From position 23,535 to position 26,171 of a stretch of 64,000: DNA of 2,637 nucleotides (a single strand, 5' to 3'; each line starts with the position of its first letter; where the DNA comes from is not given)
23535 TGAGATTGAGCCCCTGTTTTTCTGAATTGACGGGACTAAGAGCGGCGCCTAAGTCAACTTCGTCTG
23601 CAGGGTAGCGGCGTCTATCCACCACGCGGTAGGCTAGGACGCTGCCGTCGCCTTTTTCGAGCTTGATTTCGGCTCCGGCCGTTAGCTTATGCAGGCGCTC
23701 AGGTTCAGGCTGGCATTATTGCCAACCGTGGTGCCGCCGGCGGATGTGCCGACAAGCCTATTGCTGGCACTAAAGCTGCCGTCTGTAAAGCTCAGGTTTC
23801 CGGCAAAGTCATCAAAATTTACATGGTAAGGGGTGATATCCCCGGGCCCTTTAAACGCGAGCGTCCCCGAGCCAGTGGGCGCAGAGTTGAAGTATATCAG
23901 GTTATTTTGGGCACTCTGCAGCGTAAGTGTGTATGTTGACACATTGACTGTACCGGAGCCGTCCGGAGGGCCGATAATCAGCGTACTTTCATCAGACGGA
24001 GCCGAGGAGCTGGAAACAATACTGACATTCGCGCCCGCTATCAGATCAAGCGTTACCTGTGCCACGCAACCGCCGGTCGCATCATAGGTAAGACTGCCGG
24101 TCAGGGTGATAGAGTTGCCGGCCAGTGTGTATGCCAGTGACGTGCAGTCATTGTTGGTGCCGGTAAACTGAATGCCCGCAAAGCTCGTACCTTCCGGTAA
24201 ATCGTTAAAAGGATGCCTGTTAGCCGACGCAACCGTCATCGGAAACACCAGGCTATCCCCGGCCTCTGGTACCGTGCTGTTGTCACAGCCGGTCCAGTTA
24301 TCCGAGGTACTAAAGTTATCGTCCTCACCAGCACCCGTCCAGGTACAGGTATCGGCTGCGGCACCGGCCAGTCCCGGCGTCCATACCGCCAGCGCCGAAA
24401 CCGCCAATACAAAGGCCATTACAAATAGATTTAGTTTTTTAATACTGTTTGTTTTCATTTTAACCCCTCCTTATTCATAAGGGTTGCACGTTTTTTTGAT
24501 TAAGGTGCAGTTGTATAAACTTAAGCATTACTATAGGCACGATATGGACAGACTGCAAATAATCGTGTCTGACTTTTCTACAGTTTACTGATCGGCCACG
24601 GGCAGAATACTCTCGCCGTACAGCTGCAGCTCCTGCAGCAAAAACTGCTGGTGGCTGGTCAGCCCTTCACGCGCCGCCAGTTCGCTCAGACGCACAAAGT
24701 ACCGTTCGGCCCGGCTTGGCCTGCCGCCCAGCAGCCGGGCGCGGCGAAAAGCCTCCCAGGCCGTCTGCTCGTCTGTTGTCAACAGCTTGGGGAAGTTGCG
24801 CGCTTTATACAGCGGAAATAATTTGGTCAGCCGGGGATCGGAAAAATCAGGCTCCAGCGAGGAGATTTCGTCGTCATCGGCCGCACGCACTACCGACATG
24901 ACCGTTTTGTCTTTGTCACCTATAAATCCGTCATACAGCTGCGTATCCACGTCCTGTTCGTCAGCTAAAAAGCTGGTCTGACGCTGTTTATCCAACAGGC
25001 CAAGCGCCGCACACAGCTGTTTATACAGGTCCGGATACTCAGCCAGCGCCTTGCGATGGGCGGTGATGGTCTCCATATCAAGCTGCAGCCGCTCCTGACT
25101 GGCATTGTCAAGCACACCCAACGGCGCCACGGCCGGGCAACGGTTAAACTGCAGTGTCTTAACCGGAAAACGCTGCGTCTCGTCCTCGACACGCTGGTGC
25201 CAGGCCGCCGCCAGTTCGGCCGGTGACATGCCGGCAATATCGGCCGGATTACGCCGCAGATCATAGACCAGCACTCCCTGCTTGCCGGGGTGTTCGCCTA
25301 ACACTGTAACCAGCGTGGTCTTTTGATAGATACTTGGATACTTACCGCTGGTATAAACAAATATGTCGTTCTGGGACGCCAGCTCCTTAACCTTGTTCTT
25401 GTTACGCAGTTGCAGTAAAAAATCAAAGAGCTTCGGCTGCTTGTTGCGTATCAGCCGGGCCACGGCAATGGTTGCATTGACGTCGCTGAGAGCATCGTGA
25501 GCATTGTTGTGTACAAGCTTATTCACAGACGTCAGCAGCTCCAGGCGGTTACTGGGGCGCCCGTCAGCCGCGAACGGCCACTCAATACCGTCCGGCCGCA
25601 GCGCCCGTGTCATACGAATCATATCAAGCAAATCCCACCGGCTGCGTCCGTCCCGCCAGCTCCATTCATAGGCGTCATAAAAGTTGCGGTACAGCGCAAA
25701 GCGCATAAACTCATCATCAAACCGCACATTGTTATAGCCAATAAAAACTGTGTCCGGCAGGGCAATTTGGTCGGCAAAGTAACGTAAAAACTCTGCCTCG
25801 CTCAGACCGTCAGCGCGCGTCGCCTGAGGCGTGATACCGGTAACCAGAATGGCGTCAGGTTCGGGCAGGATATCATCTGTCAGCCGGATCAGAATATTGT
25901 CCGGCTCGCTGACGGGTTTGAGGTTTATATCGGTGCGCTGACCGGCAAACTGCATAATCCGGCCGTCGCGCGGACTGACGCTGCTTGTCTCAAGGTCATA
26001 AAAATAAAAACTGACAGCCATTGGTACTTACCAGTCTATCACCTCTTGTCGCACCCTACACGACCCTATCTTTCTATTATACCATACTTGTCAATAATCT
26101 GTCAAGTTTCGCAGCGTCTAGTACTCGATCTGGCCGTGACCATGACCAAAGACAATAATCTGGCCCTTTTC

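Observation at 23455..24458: Sortase C-terminal remnant fused out-of-frame to the end of an abruptly truncated surface protein gene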

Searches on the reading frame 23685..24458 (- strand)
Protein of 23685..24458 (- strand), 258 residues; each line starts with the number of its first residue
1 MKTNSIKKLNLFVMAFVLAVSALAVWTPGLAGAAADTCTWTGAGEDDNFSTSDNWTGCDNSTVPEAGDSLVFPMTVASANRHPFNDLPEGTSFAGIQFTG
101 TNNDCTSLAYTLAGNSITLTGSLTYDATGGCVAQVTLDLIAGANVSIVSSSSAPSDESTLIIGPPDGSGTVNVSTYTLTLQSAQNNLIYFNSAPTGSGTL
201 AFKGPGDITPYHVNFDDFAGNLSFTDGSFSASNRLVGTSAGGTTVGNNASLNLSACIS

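Call 4: search_protein_families(library=pfam, proteins=[window:23685-24458:-], max_evalue=1)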
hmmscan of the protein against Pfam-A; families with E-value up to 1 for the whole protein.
window:23685-24458:- (258 aa): 0 families

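Call 8: find_homologous_proteins(query=window:23685-24458:-)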
Query window:23685-24458:- (258 aa): 3 proteins with E <= 0.001 among 7603 candidates.
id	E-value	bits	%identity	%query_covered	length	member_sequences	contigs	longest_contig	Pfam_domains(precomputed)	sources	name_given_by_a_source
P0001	6.8e-162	555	100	100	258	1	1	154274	-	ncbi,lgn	-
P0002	1.7e-10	59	40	47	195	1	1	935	-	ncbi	-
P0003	3.3e-5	41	34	65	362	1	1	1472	-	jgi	jgi:hypothetical protein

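Call 9: find_encoding_contigs(protein=P0001, flank=10000, max_places=6)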
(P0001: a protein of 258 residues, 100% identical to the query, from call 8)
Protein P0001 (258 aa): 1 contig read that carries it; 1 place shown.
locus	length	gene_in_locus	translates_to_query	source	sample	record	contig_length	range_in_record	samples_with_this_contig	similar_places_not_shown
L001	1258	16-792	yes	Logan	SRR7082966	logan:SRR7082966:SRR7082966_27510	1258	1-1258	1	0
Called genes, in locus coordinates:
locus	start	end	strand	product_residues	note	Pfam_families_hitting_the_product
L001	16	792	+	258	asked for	-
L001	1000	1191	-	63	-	-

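Call 18: search_protein_families(library=ncbifam, proteins=[window:23685-24458:-], max_evalue=0.1)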
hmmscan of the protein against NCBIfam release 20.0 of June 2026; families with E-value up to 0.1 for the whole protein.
window:23685-24458:- (258 aa): 0 families

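Call 28: search_protein_families(library=pfam, proteins=[window:23685-24458:-, P0003], max_evalue=10)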
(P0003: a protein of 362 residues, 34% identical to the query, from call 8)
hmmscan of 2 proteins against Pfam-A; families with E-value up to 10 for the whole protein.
window:23685-24458:- (258 aa): 0 families

P0003 (362 aa): 1 family
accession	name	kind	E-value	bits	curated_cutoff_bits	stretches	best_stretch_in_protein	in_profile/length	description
PF10162.14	G8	-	0.023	15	22.9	1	162-226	21-83/124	G8 domain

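Call 49: predict_structure(alignment_id=A2)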
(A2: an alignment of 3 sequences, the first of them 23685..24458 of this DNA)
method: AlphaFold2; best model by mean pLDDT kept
length: 258 residues; sequences in the alignment: 3
mean_pLDDT: 59.7   pTM: 0.57
mean pLDDT of the five models: 59.7, 59.0, 57.5, 55.9, 55.4
residues with pLDDT >= 90: 2; 70-90: 57; 50-70: 129; < 50: 70
segments of 3 or more residues with pLDDT < 50: 1-3, 25-32, 140-159, 163-176, 181-183, 195-198, 209-212, 255-258
pLDDT, mean of each block of 10 residues (from residue 1): 52 64 47 70 79 85 84 65 76 79 58 70 62 55 43 44 42 46 51 50 53 51 61 50 63 51
secondary structure, 60 per line:
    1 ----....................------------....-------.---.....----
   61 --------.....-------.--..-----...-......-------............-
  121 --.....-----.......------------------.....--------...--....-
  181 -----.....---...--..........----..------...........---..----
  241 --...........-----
elements in order: H5-24 E37-40 E69-73 E91-93 E95-100 E108-119 E123-127 E133-139 E158-162 E171-173 E176-179 E186-190 E194-196 E199-208 E221-231 E243-253

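Call 51: fold_search(model_id=the predicted structure, library=pdb)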
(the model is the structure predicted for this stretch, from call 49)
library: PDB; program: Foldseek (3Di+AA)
matches with E <= 10: 25; with E <= 0.001: 0
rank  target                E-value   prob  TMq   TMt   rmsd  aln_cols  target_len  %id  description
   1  3p4g_B                2.3e+00  0.06  0.24  0.21   9.9       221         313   14  X-ray crystal structure of a hyperactive, Ca2+-dependent, beta-helical antifreeze protein from an Antarctic bacterium (released 2011-04-27)
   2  8axg_DDD              2.9e+00  0.08  0.22  0.11  10.9       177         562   12  Crystal structure of Fusobacterium nucleatum fusolisin protease (released 2023-09-13)
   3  8axg_CCC              2.9e+00  0.08  0.20  0.11  11.4       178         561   13  Crystal structure of Fusobacterium nucleatum fusolisin protease (released 2023-09-13)
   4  8axg_BBB              3.4e+00  0.08  0.21  0.11  12.2       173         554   14  Crystal structure of Fusobacterium nucleatum fusolisin protease (released 2023-09-13)
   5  5t61_C                4.6e+00  0.03  0.19  0.19   9.8       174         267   10  TUNGSTEN-CONTAINING FORMYLMETHANOFURAN DEHYDROGENASE FROM METHANOTHERMOBACTER WOLFEII, TRICLINIC FORM AT 2.55 A (released 2016-10-19)
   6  5nxk_C                4.8e+00  0.02  0.17  0.15  15.8       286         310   14  L. reuteri 53608 SRRP (released 2018-03-21)
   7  4aaw                  4.8e+00  0.01  0.13  0.10  13.1       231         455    9  S.pneumoniae GlmU in complex with an antibacterial inhibitor (released 2012-02-15)
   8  9rkv_M                5.0e+00  0.06  0.30  0.17  12.0       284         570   10  Agrobacterium phage 7-7-1 tail fibers (released 2025-12-10)
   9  3p4g_C                5.0e+00  0.02  0.18  0.16  13.7       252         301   13  X-ray crystal structure of a hyperactive, Ca2+-dependent, beta-helical antifreeze protein from an Antarctic bacterium (released 2011-04-27)
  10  1g97                  5.0e+00  0.02  0.14  0.10  13.8       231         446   11  S.PNEUMONIAE GLMU COMPLEXED WITH UDP-N-ACETYLGLUCOSAMINE AND MG2+ (released 2001-05-22)
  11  4oj6_C                5.3e+00  0.02  0.17  0.08  13.2       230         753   12  Crystal Structure of a Putative Tailspike Protein (TSP1, orf210) from Escherichia coli O157:H7 Bacteriohage CBA120; Se (released 2014-03-26)
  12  3p4g_A                5.3e+00  0.01  0.17  0.16  12.8       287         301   11  X-ray crystal structure of a hyperactive, Ca2+-dependent, beta-helical antifreeze protein from an Antarctic bacterium (released 2011-04-27)
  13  8axg_AAA              5.6e+00  0.07  0.24  0.13   8.3       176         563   14  Crystal structure of Fusobacterium nucleatum fusolisin protease (released 2023-09-13)
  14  6eio                  5.6e+00  0.04  0.21  0.24  18.4       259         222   10  Crystal structure of an ice binding protein from an Antarctic Biological Consortium (released 2018-03-28)
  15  4dn7_A                5.6e+00  0.03  0.21  0.16  13.1       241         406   10  CRYSTAL STRUCTURE OF putative ABC transporter, ATP-binding protein from Methanosarcina mazei Go1 (released 2012-02-22)
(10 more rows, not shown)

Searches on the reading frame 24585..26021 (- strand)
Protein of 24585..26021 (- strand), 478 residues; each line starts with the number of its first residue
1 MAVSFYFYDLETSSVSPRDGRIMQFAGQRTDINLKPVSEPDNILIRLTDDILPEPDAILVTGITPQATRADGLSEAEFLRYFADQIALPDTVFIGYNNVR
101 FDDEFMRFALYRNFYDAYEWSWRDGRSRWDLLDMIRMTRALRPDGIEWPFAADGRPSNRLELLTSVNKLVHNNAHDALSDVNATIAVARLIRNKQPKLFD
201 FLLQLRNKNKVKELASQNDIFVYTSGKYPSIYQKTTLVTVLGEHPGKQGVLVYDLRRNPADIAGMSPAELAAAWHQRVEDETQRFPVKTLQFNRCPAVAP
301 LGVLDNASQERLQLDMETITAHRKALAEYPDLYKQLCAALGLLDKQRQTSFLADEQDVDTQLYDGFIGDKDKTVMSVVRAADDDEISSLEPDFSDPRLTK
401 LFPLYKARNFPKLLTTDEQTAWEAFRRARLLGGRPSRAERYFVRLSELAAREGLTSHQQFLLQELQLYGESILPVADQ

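Call 14: find_related_loci(query=window:24588-26021:-, collection=genome_contigs, flank=10000)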
Query window:24588-26021:- (478 aa) in genome_contigs; peptide patterns used: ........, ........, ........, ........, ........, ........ (x = any residue, [..] = any of these).
283 stretches matched a pattern; 240 encode a relative of the query (tblastn E <= 1e-3); the best 80 are kept; 80 distinct loci.
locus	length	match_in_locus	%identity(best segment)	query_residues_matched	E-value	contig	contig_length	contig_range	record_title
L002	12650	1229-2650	71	1-475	0e+0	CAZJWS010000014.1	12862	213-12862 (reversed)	MAG TPA_asm: uncultured Candidatus Saccharibacteria bacterium isolate SRP344714_co1_384 genome assembly, contig: NODE_88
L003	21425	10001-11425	70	1-474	0e+0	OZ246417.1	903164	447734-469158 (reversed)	MAG: uncultured Candidatus Saccharibacteria bacterium isolate binchicken_co179_116 genome assembly, chromosome: 1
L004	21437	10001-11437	68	1-477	0e+0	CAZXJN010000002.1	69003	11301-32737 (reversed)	MAG TPA_asm: uncultured Candidatus Saccharibacteria bacterium isolate SRP144015_co1_17 genome assembly, contig: NODE_210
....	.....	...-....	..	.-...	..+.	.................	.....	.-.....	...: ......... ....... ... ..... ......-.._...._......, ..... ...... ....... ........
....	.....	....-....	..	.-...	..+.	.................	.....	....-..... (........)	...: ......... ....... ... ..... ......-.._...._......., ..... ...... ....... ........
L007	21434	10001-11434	67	1-477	0e+0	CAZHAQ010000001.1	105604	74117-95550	MAG TPA_asm: uncultured Candidatus Saccharibacteria bacterium isolate SRP268622_co1_526 genome assembly, contig: NODE_24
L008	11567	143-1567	68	1-474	0e+0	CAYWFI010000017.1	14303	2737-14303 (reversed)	MAG TPA_asm: uncultured Candidatus Saccharibacteria bacterium isolate SRP344714_co2_289 genome assembly, contig: NODE_11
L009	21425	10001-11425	68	1-474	0e+0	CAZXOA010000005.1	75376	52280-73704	MAG TPA_asm: uncultured Candidatus Saccharibacteria bacterium isolate SRP344714_co1_350 genome assembly, contig: NODE_77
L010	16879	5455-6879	67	1-474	0e+0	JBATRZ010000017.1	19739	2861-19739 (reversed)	MAG: Candidatus Saccharimonadales bacterium isolate MFD10470_ilm_asm_bin33 k127_98181, whole genome shotgun sequence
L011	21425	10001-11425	65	1-474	0e+0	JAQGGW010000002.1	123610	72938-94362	MAG: Candidatus Saccharibacteria bacterium isolate RYN_417 scaffold_2656230, whole genome shotgun sequence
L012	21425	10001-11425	65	1-474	0e+0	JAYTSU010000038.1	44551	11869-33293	MAG: Candidatus Saccharibacteria bacterium isolate GFS_5273 GFS_5273_37, whole genome shotgun sequence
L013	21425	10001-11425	63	1-474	0e+0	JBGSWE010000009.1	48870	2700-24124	MAG: Candidatus Saccharimonadales bacterium isolate JTS-AC474 k141_217187, whole genome shotgun sequence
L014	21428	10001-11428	66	1-475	0e+0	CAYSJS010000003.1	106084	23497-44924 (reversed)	MAG TPA_asm: uncultured Candidatus Saccharibacteria bacterium isolate SRP135725_co1_201 genome assembly, contig: NODE_93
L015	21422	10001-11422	62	4-475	0e+0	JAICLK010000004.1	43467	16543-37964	MAG: Candidatus Saccharibacteria bacterium isolate GZL_HY_2_bin.140 k141_162885_length_43467_cov_13.9034, whole genome s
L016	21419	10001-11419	63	4-474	0e+0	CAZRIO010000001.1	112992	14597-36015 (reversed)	MAG TPA_asm: uncultured Candidatus Saccharibacteria bacterium isolate SRP200132_co1_783 genome assembly, contig: NODE_16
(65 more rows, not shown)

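Call 18: search_protein_families(library=ncbifam, proteins=[L002:4513-5619:+, L002:2779-4464:+], max_evalue=0.1)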
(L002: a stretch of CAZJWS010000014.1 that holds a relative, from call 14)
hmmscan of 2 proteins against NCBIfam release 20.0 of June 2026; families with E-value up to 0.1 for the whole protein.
L002:4513-5619:+ (369 aa): 9 families
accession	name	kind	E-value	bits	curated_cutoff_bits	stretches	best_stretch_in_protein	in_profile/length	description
NF033748.1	class_F_sortase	subfamily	4e-37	127.2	166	1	209-357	6-154/155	class F sortase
NF033747.1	class_E_sortase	subfamily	3e-10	40.3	160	1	169-360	25-208/211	class E sortase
TIGR03784.1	marine_sortase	equivalog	5.9e-08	32.5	158.25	1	246-353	76-172/174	class GN sortase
NF058671.1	sortase_SrtD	exception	5.4e-07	29.5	140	1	153-314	2-151/187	class D sortase, LPxTATN-specific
TIGR01076.1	sortase_fam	subfamily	3e-06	27.1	39.35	1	249-354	28-131/136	sortase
NF033745.1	class_C_sortase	subfamily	4.8e-05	23.2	160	1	261-337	135-205/220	class C sortase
NF033746.1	class_D_sortase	subfamily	0.00015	21.6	165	1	249-315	38-98/135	class D sortase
NF052590.1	ArlF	equivalog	0.031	14.4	110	1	148-209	3-63/137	archaellum stator protein ArlF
TIGR03943.1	TIGR03943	equivalog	0.058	12.8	88.8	1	128-218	41-131/221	TIGR03943 family putative permease subunit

L002:2779-4464:+ (562 aa): 0 families

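Call 19: search_protein_families(library=pfam, proteins=[L002:4513-5619:+, L002:2779-4464:+], max_evalue=0.1)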
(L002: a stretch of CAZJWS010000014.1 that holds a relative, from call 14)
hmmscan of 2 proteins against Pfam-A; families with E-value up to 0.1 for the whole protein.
L002:4513-5619:+ (369 aa): 1 family
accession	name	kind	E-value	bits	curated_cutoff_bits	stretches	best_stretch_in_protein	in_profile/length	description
PF04203.18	Sortase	-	2.3e-24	85.9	26.6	1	217-358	1-125/125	Sortase domain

L002:2779-4464:+ (562 aa): 1 family
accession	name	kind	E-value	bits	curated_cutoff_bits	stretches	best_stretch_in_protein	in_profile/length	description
PF14828.11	Amnionless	-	0.0039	16.5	30.4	1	44-78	7-41/442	Amnionless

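Call 23: find_related_loci(query=window:24588-26021:-, collection=metagenome_contigs, flank=6000)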
Query window:24588-26021:- (478 aa) in metagenome_contigs; peptide patterns used: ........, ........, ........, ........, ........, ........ (x = any residue, [..] = any of these).
354 stretches matched a pattern; 259 encode a relative of the query (tblastn E <= 1e-3); the best 80 are kept; 80 distinct loci.
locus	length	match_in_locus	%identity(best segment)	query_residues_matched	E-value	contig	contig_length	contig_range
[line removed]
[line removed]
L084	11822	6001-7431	65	1-474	0e+0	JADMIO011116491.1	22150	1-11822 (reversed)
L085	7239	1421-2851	65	1-474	0e+0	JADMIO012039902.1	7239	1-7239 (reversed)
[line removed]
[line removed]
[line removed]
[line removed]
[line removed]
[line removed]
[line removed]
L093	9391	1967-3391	63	1-474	0e+0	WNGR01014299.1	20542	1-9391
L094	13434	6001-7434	62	1-477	0e+0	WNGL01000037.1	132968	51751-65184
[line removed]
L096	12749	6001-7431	63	1-474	0e+0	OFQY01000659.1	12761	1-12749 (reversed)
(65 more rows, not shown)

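Call 28: search_protein_families(library=pfam, proteins=[L002:2779-4464:+, L083:7635-9302:+, L083:9358-10332:+], max_evalue=10)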
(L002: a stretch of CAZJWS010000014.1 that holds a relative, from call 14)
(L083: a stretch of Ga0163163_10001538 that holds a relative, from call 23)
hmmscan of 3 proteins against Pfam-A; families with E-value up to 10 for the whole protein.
L002:2779-4464:+ (562 aa): 1 family
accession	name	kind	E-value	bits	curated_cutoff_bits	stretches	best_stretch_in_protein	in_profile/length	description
PF14828.11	Amnionless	-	0.0039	16.5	30.4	1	44-78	7-41/442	Amnionless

L083:7635-9302:+ (556 aa): 0 families

L083:9358-10332:+ (325 aa): 1 family
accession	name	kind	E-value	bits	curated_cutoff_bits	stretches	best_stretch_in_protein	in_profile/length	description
PF04203.18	Sortase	-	2.3e-21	76.3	26.6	1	184-324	1-124/125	Sortase domain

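Call 52: find_encoding_contigs(protein=window:24585-26021:-, flank=3000, max_places=4)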
Protein window:24585-26021:- (478 aa): no gene with exactly this product is on record in the collection.
